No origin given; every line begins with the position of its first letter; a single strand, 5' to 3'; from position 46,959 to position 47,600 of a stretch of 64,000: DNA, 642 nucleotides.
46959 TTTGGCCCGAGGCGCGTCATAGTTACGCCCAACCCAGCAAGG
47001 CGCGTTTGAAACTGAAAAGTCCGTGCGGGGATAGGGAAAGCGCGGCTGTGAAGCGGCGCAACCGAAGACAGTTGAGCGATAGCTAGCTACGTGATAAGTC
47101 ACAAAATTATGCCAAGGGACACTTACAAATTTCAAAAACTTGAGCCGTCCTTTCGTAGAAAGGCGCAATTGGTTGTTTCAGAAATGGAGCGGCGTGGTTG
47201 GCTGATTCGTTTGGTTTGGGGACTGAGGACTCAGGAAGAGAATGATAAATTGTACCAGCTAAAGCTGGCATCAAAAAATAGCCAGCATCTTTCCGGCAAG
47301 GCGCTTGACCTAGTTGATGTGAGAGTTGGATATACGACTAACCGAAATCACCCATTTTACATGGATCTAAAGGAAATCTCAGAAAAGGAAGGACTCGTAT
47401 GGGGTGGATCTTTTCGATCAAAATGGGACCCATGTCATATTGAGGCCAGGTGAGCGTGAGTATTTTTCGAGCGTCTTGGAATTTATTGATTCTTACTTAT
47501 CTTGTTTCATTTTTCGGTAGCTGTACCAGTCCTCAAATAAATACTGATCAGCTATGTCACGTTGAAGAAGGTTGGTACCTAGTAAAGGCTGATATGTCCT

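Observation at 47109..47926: Phage-endolysin-like M15 zinc peptidase lacking a signal peptide, translationally coupled to a lipoprotein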

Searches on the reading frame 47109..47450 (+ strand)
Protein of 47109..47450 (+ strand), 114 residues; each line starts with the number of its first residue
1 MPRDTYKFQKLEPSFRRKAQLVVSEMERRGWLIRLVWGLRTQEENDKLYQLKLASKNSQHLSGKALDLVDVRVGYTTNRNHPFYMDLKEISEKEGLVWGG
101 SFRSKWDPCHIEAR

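Call 3: search_protein_families(library=pfam, proteins=[window:47109-47450:+], max_evalue=0.1)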
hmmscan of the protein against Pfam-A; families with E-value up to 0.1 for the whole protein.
window:47109-47450:+ (114 aa): 3 families
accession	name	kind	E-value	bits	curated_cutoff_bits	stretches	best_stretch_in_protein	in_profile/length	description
PF13539.11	Peptidase_M15_4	-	1.5e-10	41.9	25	1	55-112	4-69/70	D-alanyl-D-alanine carboxypeptidase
PF05951.18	Peptidase_M15_2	-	0.029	14.5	27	1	22-70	64-112/153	Bacterial protein of unknown function (DUF882)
PF02557.22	VanY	-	0.044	14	25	0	42-98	48-108/132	D-alanyl-D-alanine carboxypeptidase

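Call 4: search_protein_families(library=ncbifam, proteins=[window:47109-47450:+], max_evalue=0.1)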
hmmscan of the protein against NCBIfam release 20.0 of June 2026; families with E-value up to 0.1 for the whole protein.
window:47109-47450:+ (114 aa): 1 family
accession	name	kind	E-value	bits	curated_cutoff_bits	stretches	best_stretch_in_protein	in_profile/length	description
NF053624.1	PtglEndpepMepK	equivalog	0.026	14.4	185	1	18-68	85-135/176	peptidoglycan L,D-endopeptidase MepK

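Call 8: find_homologous_proteins(query=window:47109-47450:+)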
Query window:47109-47450:+ (114 aa): 5 proteins with E <= 0.001 among 6 candidates.
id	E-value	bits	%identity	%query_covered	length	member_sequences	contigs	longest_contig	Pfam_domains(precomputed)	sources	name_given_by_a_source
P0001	3.8e-72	257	100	100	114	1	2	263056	PF13539.12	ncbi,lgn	-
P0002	2.9e-35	139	54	99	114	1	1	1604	PF13539.12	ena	-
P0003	2.2e-33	133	54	98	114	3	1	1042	PF13539.12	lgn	-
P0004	7.0e-32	128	54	98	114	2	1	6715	PF13539.12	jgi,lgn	jgi:hypothetical protein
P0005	1.2e-26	111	55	76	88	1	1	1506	PF13539.12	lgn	-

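Call 9: search_solved_structures(query=window:47109-47450:+, max_evalue=10, show_alignments=3)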
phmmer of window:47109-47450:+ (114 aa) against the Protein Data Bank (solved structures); distinct sequences matched with E-value up to 10: 0.

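Call 10: find_encoding_contigs(protein=P0001, flank=6000, max_places=4)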
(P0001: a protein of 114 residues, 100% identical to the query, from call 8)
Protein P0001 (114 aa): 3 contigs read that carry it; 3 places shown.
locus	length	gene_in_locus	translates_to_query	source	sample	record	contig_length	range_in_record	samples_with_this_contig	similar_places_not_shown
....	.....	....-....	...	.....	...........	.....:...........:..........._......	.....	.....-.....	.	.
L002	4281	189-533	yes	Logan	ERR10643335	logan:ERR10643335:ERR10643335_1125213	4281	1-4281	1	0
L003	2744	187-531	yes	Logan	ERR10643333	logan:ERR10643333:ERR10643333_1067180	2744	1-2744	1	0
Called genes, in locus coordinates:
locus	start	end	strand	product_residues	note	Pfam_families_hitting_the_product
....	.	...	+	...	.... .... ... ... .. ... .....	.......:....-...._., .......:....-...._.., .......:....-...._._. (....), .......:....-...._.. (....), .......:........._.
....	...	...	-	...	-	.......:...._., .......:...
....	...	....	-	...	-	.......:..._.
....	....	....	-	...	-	-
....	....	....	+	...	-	-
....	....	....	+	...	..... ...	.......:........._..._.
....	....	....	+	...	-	-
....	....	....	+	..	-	-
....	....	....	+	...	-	-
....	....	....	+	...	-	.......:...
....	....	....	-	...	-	-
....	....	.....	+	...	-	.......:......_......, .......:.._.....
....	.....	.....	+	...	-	-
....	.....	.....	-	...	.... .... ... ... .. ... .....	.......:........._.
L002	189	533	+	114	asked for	PF13539:Peptidase_M15_4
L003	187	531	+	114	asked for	PF13539:Peptidase_M15_4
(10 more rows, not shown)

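Call 11: find_encoding_contigs(protein=P0004, flank=7000, max_places=4)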
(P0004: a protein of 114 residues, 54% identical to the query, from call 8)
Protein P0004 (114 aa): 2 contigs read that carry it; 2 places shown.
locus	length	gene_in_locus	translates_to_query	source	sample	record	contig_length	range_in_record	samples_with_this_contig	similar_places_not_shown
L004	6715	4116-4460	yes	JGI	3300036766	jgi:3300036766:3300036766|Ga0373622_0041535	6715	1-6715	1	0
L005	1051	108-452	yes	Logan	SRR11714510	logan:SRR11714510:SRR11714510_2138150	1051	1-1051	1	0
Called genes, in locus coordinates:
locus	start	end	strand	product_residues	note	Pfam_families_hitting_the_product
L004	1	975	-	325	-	?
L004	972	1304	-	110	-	PF13560:HTH_31 (weak)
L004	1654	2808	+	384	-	PF00149:Metallophos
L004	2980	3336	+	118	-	-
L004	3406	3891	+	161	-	PF00293:NUDIX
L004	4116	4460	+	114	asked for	PF13539:Peptidase_M15_4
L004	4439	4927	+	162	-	-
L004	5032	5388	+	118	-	-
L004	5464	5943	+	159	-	PF00583:Acetyltransf_1, PF13673:Acetyltransf_10, PF13508:Acetyltransf_7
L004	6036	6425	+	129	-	PF01361:Tautomerase (weak), PF14552:Tautomerase_2, PF01361:Tautomerase (weak)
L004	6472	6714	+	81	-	?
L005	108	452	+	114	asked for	PF13539:Peptidase_M15_4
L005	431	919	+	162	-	-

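Call 14: find_encoding_contigs(protein=P0002, flank=5000, max_places=4)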
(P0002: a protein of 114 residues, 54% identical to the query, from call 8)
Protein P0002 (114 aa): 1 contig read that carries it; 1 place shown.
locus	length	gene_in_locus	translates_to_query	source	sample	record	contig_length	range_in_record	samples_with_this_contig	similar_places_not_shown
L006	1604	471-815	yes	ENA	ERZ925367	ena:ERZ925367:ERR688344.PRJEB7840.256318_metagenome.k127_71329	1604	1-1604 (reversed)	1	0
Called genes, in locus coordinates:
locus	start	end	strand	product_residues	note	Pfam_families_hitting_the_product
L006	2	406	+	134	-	?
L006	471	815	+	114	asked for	PF13539:Peptidase_M15_4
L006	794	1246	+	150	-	-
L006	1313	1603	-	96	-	?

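Call 15: find_encoding_contigs(protein=P0003, flank=5000, max_places=4)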
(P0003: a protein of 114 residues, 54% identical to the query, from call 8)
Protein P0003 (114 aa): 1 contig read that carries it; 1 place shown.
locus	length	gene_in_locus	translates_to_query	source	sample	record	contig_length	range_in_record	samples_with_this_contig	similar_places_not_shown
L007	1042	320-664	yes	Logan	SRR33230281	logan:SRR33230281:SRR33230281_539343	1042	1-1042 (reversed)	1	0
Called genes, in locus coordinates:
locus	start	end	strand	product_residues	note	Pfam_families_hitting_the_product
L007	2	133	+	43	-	?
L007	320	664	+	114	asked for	PF13539:Peptidase_M15_4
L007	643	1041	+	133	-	?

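Call 18: search_protein_families(library=phrogs, proteins=[window:47109-47450:+], max_evalue=0.01)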
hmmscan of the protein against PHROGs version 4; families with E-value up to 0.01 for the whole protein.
window:47109-47450:+ (114 aa): 5 families
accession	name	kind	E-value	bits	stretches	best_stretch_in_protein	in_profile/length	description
phrog_2649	-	lysis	3.9e-11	44.3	1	6-113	8-127/261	endolysin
phrog_465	-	lysis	1.9e-09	38.3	1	13-112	58-164/292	endolysin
phrog_5115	-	moron, auxiliary metabolic gene and host takeover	1.7e-07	31.8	1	9-112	14-120/283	ferredoxin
phrog_1768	-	lysis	0.0021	16.8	1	37-112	956-1037/1577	endolysin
phrog_6523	-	lysis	0.0031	18.3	1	10-112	16-128/255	endolysin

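Call 20: find_related_loci(query=A2, collection=genome_contigs, flank=8000)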
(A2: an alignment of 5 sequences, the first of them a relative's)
Query A2 (114 aa) in genome_contigs; peptide patterns used: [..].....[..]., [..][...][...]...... (x = any residue, [..] = any of these).
70 stretches matched a pattern; 40 encode a relative of the query (tblastn E <= 1e-3); 40 distinct loci.
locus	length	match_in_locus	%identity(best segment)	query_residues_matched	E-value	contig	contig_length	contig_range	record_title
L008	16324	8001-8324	55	7-114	6e-41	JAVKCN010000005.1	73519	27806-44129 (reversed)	MAG: Cyclobacteriaceae bacterium isolate F4-SAH-22 k141_444, whole genome shotgun sequence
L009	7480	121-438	51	7-112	2e-36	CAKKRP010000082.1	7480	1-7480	Gammaproteobacteria bacterium isolate Hainich-H32-bin001-1 genome assembly, contig: H32-bin001_1_Hain_H32_02um_R1_5774_l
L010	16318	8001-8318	54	7-112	5e-36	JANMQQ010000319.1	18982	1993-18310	MAG: Gammaproteobacteria bacterium isolate OTE_51_metabat_186 OTE_51_k141_1647190, whole genome shotgun sequence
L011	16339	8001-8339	44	3-114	4e-28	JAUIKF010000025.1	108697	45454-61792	MAG: Bacteroidia bacterium isolate Co_bin.347 NODE_1802_length_108697_cov_7.022953, whole genome shotgun sequence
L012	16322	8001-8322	55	7-114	1e-29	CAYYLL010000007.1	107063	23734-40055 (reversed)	MAG TPA_asm: uncultured Thioalkalispiraceae bacterium isolate SRP128015_co1_207 genome assembly, contig: NODE_65_length_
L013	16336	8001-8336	53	1-112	5e-36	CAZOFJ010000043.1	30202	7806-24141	MAG TPA_asm: uncultured Nitrospirota bacterium isolate SRP287051_co2_246 genome assembly, contig: NODE_3168_length_30202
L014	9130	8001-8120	60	73-112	3e-15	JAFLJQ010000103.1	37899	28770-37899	MAG: Gammaproteobacteria bacterium isolate MC-03 c_000001057004, whole genome shotgun sequence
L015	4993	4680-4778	55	80-112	5e-11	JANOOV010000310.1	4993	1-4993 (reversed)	MAG: Gammaproteobacteria bacterium isolate VAR_43_metabat_102 VAR_43_k141_2037000, whole genome shotgun sequence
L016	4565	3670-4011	36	8-112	1e-10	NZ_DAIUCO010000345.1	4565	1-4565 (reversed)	MAG: Noviherbaspirillum sp. isolate CTOTU10753 NODE_5390_length_4565_cov_8.122173, whole genome shotgun sequence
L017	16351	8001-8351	30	7-114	2e-10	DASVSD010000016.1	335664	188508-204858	MAG TPA_asm: Allosphingosinicella sp. isolate SMAG_U3253 k141_830355, whole genome shotgun sequence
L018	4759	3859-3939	59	86-112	7e-9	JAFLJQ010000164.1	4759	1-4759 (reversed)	MAG: Gammaproteobacteria bacterium isolate MC-03 c_000000665644, whole genome shotgun sequence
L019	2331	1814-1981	44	58-112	1e-7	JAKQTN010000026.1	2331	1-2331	MAG: Pseudomonadota bacterium isolate USST_maxbin.030 k141_171902, whole genome shotgun sequence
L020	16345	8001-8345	35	11-114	2e-7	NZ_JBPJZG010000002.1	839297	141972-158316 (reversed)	Variovorax sp. LT1R20 NODE_2_length_839297_cov_28.873299, whole genome shotgun sequence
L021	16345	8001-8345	35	11-114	3e-7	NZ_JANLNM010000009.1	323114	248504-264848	Variovorax sp. ZS18.2.2 NODE_9_length_323114_cov_48.655036, whole genome shotgun sequence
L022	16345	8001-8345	35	11-114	2e-7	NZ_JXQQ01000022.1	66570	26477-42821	Variovorax paradoxus strain MEDvA23 contig_22, whole genome shotgun sequence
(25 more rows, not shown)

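Call 26: search_protein_families(library=pfam, proteins=[L013:3129-4133:+, L013:4149-5789:+, L013:5814-6407:+, L013:6469-7953:+, L013:9359-9772:+, L013:9902-12097:+, L013:12117-14069:+, L011:1839-5981:+, L009:7049-7405:-, L011:7695-8339:+], max_evalue=0.001)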
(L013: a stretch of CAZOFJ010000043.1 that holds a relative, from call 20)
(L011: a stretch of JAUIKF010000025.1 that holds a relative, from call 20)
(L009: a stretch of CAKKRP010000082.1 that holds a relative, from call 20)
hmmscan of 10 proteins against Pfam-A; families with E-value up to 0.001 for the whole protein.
L013:3129-4133:+ (335 aa): 1 family
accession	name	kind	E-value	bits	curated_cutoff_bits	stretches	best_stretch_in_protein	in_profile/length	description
PF09867.14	TagF_N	-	1.9e-28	99.6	27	1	10-107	1-99/135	TagF N-terminal domain, Type VI secretion system-associated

L013:4149-5789:+ (547 aa): 2 families
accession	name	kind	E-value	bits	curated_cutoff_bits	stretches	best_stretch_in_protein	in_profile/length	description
PF16989.10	T6SS_VasJ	-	4.3e-60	203.8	26.2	1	234-497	4-253/255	Type VI secretion, EvfE, EvfF, ImpA, BimE, VC_A0119, VasJ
PF06812.17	ImpA_N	-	7.8e-27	94.2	26.9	1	15-125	3-118/119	ImpA, N-terminal, type VI secretion system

L013:5814-6407:+ (198 aa): 1 family
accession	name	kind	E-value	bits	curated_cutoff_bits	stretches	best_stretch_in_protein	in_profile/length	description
PF05591.17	T6SS_VipA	-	1.6e-57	194.1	24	1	43-194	2-154/155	Type VI secretion system, VipA, VC_A0107 or Hcp2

L013:6469-7953:+ (495 aa): 2 families
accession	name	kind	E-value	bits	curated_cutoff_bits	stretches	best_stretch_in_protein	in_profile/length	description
PF05943.17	VipB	-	1.2e-130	435.4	27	1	69-368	1-301/301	EvpB/VC_A0108, tail sheath N-terminal domain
PF18945.5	VipB_2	-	2.6e-42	144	27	1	381-492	1-112/112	EvpB/VC_A0108, tail sheath gpW/gp25-like domain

L013:9359-9772:+ (138 aa): 1 family
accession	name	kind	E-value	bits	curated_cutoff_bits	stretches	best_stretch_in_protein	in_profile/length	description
PF04965.19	GPW_gp25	-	3.1e-19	69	27.2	1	28-116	2-94/96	Baseplate wedge protein gp25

L013:9902-12097:+ (732 aa): 3 families
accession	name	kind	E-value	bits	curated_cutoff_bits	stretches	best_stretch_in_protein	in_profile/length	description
PF05954.17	Phage_GPD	-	3.6e-99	332.2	30.1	1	33-331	2-303/305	Phage tail baseplate hub (GPD)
PF22178.3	Gp5_trimer_C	-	4.5e-30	104.5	30.9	1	477-587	2-112/112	Bacteriophage T4 gp5 C-terminal trimerisation domain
PF04717.18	Phage_base_V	-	2e-16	60.5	23.8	1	392-459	12-75/75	Type VI secretion system/phage-baseplate injector OB domain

L013:12117-14069:+ (651 aa): 5 families
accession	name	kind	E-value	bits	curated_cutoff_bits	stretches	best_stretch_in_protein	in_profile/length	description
PF00805.28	Pentapeptide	-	2.7e-96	314.9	20.2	13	270-304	2-36/40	Pentapeptide repeats (8 copies)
PF13599.13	Pentapeptide_4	-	8.7e-71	234.4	38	9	65-141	2-78/78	Pentapeptide repeat region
PF13576.12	Pentapeptide_3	-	8.9e-47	157.5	27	3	46-89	1-47/48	Pentapeptide repeats (9 copies)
PF23894.2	LD_SV2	-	2.9e-17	63.2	29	1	424-511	6-92/92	SV2A/B/C luminal domain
PF25296.1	Decapeptide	-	1.1e-07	32.1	45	1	335-400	6-71/74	Decapeptide repeat region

L011:1839-5981:+ (1381 aa): 5 families
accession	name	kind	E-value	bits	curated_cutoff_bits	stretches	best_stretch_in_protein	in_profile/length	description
PF05593.20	RHS_repeat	-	1e-77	255.7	22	8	513-546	2-35/38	RHS Repeat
PF20148.4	DUF6531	-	5.8e-24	84.7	24.1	1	224-298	1-74/74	Domain of unknown function (DUF6531)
PF15283.12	DUF4595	-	1e-05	26.1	34.2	0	531-632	1-123/202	Domain of unknown function (DUF4595) with porin-like fold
PF03527.20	RHS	-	2.3e-05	24.6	27.9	1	1161-1191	6-36/38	RHS protein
PF25023.1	TEN_YD-shell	-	0.00028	19.5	50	0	489-561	86-158/909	Teneurin YD-shell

L009:7049-7405:- (118 aa): 3 families
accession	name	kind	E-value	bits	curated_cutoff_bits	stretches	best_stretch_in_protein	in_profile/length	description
PF10908.13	Tlde1_dom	-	4.1e-13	50.2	30.1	1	19-104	3-102/120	Tlde1 domain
PF18925.5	DUF5675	-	9e-07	29.2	26.7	1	6-103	11-91/114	Family of unknown function (DUF5675)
PF03734.19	YkuD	-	0.00081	20.4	23.4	0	39-100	34-128/146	L,D-transpeptidase catalytic domain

L011:7695-8339:+ (215 aa): 3 families
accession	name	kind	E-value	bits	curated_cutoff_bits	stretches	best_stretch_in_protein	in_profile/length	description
PF13539.11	Peptidase_M15_4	-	1.4e-09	38.8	25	1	155-214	4-70/70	D-alanyl-D-alanine carboxypeptidase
PF01471.23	PG_binding_1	-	0.00023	21.7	23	1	43-69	31-57/57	Putative peptidoglycan binding domain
PF05951.18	Peptidase_M15_2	-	0.00027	21.1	27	1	106-169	48-111/153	Bacterial protein of unknown function (DUF882)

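Call 42: find_homologous_proteins(query=A2, max_evalue=0.001)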
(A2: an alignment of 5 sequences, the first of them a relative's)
Query A2 (5 sequences) (114 aa, profile of the alignment): 37 proteins with E <= 0.001 among 814 candidates.
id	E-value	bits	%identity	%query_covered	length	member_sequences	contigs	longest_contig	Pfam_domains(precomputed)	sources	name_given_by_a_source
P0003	3.3e-58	213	54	98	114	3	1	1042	PF13539.12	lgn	-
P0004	4.6e-57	209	54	98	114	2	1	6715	PF13539.12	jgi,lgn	jgi:hypothetical protein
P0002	4.9e-57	209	54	99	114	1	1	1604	PF13539.12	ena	-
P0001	4.4e-55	202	100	100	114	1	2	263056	PF13539.12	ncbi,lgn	-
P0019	7.1e-53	195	62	93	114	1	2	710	PF13539.12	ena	-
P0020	1.5e-52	194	55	98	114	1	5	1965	PF13539.12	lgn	-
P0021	2.0e-52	194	58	93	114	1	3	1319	PF13539.12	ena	-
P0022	1.3e-51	191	56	100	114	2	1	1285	PF13539.12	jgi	-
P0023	1.5e-51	191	59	95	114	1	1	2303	PF13539.12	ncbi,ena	-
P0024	3.4e-51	190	60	93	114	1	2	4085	PF13539.12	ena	-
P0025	4.4e-51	190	54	100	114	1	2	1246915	PF13539.12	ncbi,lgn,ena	-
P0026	1.6e-50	188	55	93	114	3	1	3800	PF13539.12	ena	-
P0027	2.1e-50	187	59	95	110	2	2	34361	PF13539.12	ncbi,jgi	-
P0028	2.4e-50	187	58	99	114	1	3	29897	PF13539.12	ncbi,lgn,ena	-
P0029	1.1e-49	185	50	98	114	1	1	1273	PF13539.12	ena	-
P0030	3.8e-49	183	52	98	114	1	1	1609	PF13539.12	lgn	-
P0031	5.7e-49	183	56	99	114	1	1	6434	PF02557.23,PF13539.12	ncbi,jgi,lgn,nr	ncbi:MAG: M15 family peptidase [Gammaproteobacteria bacterium]|nr:MAG: M15 family peptidase [Gammapr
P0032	1.5e-48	181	55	93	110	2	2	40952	PF13539.12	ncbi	ncbi:MAG: M15 family metallopeptidase [Candidatus Manganitrophaceae bacterium]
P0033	1.7e-47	178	49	98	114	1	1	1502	PF13539.12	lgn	-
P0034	8.7e-46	173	54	93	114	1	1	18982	PF13539.12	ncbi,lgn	-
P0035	1.1e-45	172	49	98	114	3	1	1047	PF13539.12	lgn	-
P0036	2.4e-45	171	51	94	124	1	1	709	PF13539.12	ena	-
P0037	1.3e-44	169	51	93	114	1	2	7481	PF13539.12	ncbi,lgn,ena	ncbi:MAG: M15 family metallopeptidase [Pseudomonadota bacterium]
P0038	1.5e-44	169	55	96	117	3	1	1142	PF13539.12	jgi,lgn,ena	-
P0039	3.2e-43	164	60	78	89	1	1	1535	PF13539.12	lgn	-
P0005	4.1e-43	164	55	76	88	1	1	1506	PF13539.12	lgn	-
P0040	2.0e-42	162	50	98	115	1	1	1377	PF13539.12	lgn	-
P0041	4.6e-42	161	49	94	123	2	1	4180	PF13539.12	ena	-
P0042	7.5e-39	150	52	93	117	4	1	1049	PF13539.12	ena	-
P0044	3.0e-35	139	45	97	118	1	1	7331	PF13539.12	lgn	-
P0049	3.0e-7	48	30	100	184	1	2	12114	PF02557.23,PF13539.12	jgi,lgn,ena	-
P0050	3.9e-5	41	35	66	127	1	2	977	PF13539.12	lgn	-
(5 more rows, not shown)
